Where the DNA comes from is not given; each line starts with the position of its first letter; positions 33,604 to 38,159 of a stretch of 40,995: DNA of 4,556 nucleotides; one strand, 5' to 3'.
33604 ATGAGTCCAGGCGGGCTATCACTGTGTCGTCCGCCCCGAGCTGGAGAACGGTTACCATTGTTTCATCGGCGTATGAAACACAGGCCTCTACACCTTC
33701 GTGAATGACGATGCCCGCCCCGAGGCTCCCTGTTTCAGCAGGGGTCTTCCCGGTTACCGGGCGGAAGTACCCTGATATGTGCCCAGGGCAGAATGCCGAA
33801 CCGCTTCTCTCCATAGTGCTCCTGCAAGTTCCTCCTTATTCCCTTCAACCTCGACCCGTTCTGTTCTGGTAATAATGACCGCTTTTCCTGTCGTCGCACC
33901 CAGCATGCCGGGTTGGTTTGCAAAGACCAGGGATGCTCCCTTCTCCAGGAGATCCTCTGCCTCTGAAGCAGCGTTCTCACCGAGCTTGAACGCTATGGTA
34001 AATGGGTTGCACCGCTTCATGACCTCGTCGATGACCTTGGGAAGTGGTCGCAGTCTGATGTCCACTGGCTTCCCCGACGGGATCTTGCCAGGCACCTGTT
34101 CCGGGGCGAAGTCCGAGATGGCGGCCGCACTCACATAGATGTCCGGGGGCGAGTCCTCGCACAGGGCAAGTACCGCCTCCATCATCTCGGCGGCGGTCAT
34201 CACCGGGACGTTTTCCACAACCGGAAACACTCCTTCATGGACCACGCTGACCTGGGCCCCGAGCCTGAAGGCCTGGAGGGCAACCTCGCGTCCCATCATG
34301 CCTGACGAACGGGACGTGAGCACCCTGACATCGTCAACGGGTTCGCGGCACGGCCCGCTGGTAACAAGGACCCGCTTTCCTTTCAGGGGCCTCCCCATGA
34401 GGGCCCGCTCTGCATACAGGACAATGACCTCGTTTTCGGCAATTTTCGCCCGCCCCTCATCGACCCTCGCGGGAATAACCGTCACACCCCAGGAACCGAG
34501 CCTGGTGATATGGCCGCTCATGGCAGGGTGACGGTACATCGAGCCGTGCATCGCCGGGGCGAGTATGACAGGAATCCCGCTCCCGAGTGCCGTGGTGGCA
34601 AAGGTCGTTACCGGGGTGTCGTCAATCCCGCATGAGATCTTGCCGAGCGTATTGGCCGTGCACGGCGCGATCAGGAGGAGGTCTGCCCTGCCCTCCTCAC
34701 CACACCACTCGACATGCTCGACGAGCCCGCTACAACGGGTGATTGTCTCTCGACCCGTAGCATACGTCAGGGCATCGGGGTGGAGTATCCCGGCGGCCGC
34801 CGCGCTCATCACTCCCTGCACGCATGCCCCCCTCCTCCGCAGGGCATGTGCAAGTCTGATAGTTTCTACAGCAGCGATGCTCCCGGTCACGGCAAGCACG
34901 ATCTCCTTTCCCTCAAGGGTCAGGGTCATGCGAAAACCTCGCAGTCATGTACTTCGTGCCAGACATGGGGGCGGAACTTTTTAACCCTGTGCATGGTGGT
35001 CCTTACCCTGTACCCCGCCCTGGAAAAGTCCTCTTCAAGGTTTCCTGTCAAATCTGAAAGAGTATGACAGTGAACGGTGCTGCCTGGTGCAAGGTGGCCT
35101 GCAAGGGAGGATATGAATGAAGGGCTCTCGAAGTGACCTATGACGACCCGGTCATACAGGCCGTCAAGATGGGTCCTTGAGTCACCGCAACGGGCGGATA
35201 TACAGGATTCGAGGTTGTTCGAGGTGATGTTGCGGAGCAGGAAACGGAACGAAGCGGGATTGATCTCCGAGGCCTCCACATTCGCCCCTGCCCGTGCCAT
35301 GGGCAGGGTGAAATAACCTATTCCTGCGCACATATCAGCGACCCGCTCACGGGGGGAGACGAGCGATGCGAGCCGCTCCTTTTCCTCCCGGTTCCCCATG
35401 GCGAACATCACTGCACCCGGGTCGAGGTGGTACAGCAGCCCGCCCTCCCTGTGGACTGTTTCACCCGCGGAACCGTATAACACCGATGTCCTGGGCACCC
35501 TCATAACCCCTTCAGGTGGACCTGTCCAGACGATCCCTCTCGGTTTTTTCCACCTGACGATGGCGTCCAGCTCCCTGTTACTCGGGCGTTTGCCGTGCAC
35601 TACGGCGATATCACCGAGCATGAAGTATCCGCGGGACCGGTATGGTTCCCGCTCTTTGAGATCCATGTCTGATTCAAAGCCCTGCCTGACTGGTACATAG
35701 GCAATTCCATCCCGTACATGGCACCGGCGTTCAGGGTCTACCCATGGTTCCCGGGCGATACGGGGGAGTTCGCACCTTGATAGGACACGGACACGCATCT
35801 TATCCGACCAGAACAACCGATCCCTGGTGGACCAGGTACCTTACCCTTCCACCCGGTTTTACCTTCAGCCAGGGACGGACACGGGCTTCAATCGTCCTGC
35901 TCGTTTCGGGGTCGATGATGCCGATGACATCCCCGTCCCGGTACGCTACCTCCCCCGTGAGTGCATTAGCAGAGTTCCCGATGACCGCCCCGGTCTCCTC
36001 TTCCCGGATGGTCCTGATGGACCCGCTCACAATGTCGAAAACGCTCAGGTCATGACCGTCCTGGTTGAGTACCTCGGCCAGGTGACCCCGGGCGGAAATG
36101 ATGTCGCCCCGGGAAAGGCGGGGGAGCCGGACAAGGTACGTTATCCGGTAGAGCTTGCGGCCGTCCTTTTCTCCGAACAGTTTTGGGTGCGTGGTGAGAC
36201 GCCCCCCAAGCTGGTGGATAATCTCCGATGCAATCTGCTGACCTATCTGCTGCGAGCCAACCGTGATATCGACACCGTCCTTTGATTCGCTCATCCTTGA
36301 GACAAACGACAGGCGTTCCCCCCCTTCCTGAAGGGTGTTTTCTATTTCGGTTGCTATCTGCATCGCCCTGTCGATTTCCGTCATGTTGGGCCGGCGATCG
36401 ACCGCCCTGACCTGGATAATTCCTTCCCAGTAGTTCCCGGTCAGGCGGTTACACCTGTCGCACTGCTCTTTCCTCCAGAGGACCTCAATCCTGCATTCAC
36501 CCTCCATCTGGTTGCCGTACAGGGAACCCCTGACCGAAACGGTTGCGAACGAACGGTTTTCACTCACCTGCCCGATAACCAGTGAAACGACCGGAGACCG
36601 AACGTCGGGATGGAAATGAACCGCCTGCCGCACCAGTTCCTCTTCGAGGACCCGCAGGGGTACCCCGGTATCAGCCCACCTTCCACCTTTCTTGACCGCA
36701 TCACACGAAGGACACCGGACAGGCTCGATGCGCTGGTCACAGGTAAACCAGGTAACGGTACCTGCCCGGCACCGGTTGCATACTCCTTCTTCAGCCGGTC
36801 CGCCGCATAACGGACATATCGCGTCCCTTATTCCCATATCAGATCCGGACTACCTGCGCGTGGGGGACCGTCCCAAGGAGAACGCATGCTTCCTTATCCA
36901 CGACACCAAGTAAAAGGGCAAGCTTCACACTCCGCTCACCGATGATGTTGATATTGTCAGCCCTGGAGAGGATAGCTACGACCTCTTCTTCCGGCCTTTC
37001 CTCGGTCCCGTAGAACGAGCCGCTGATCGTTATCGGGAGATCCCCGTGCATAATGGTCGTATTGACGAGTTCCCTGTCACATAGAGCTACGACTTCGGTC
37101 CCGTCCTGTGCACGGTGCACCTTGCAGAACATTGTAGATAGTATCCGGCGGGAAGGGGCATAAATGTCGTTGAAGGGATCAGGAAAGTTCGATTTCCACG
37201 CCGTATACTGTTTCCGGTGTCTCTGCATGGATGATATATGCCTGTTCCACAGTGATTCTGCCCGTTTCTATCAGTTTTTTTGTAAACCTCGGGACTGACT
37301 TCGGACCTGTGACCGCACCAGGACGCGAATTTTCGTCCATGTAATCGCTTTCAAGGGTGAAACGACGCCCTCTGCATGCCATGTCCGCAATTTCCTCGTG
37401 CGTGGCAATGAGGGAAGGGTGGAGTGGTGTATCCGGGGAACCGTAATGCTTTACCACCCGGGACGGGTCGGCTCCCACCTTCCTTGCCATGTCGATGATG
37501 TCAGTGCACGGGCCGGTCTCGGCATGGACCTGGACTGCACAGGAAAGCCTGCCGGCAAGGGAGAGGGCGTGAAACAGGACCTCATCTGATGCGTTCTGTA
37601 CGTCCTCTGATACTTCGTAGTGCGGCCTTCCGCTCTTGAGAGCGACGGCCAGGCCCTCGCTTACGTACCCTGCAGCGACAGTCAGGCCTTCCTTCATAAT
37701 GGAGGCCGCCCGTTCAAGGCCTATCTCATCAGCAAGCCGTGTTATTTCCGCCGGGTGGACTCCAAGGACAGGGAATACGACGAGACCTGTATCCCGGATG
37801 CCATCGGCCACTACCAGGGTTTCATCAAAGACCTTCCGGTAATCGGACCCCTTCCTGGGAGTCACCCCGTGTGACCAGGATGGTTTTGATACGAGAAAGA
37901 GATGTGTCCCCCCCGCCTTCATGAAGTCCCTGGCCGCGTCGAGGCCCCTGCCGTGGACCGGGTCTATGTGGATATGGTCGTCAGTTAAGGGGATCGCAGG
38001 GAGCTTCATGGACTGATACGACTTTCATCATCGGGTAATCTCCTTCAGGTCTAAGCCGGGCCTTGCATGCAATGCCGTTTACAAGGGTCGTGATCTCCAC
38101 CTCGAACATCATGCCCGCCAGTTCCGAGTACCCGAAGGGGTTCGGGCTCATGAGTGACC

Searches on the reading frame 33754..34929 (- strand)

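Call 78: search_protein_families(library=pfam, proteins=[window:33754-34929:-], max_evalue=0.00001)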
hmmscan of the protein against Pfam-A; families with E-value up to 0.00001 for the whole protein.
window:33754-34929:- (391 aa): 2 families
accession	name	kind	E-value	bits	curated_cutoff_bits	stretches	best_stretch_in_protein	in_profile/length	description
PF04127.22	DFP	-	4e-35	121.7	22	1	182-342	1-171/186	DNA/pantothenate metabolism flavoprotein C-terminal domain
PF02441.25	Flavoprotein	-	8.6e-27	94.2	22.7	1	8-165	1-150/162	Flavoprotein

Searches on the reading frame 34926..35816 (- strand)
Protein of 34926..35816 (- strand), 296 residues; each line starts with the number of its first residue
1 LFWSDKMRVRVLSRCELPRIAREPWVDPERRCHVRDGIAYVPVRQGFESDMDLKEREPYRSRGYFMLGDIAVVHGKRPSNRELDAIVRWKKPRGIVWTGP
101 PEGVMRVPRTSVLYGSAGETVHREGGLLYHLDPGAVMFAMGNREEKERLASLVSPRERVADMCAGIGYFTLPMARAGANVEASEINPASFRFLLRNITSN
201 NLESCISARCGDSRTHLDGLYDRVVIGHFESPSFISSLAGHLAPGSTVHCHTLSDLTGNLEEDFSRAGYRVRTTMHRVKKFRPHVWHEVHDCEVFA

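Call 78: search_protein_families(library=pfam, proteins=[window:34926-35816:-], max_evalue=0.00001)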
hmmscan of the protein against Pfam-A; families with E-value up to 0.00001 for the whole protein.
window:34926-35816:- (296 aa): 1 family
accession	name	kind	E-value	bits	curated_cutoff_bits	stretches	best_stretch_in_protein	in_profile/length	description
PF02475.24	TRM5-TYW2_MTfase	-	3.8e-30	105.5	28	1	120-254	1-139/164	TRM5/TYW2 methyltransferase domain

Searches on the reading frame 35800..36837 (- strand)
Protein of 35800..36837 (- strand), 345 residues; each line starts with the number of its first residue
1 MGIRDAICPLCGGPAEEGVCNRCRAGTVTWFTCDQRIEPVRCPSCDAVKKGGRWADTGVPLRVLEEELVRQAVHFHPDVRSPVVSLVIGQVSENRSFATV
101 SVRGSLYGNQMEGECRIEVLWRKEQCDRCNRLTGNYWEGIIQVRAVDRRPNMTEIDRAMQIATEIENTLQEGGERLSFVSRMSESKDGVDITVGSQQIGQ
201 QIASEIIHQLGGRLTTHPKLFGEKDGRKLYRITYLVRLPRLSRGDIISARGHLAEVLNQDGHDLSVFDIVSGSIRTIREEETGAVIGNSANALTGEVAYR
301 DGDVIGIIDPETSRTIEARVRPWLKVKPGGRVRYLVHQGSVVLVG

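Call 78: search_protein_families(library=pfam, proteins=[window:35800-36837:-], max_evalue=0.00001)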
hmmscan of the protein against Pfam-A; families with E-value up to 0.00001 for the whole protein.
window:35800-36837:- (345 aa): 1 family
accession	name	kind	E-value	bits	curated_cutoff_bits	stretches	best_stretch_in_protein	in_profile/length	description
PF04981.18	NMD3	-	8.4e-50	170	24.9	1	8-238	1-243/243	NMD3 family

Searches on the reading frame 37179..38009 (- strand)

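Call 78: search_protein_families(library=pfam, proteins=[window:37179-38009:-], max_evalue=0.00001)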
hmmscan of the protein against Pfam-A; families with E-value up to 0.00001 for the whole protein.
window:37179-38009:- (276 aa): 1 family
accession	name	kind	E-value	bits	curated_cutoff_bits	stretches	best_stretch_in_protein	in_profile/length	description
PF01026.27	TatD_DNase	-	1.5e-20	74.1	27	1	9-270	1-253/253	TatD related DNase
